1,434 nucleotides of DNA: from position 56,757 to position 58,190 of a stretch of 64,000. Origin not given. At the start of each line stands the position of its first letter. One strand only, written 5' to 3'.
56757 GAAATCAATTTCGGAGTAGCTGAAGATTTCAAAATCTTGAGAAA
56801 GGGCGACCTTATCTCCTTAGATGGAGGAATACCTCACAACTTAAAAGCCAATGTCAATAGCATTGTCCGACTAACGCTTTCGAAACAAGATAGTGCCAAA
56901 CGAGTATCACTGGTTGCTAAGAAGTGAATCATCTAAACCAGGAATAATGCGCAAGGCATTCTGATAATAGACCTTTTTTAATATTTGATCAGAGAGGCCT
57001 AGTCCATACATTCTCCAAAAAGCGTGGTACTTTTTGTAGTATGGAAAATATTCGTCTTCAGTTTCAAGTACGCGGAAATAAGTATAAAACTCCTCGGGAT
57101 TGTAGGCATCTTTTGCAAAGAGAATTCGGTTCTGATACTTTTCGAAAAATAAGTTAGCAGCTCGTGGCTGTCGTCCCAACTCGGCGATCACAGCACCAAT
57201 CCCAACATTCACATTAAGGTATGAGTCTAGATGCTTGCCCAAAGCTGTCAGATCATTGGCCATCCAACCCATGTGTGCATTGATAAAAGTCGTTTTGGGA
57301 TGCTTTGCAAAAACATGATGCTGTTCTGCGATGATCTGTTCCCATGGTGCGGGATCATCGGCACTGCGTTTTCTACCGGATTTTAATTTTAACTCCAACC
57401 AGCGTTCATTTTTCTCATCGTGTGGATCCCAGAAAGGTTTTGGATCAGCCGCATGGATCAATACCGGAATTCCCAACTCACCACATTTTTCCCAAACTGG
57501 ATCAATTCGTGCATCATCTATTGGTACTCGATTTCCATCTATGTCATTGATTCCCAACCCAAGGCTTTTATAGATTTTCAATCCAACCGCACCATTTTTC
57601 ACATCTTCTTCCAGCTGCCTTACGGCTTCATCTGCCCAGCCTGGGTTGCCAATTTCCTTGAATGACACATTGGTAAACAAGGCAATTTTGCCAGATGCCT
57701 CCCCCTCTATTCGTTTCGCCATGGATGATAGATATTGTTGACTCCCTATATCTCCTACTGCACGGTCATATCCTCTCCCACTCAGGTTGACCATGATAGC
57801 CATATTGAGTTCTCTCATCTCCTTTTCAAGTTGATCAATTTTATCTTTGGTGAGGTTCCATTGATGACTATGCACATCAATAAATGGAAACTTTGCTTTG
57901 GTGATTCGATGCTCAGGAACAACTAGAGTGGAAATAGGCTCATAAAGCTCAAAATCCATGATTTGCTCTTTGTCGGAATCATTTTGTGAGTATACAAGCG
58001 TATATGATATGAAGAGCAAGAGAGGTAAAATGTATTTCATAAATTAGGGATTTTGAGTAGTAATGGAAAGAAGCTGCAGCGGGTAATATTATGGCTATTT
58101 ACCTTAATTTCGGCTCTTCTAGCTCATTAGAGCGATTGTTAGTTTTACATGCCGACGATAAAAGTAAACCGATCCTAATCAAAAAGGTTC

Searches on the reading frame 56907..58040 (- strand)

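Call 78: search_protein_families(library=pfam, proteins=[window:56907-58040:-], max_evalue=0.00001)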
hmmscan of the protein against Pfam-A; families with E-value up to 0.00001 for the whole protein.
window:56907-58040:- (377 aa): 1 family
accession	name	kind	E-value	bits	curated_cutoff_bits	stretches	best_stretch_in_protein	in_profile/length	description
PF04909.20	Amidohydro_2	-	2.1e-22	80.7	26.4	1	133-365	88-286/289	Amidohydrolase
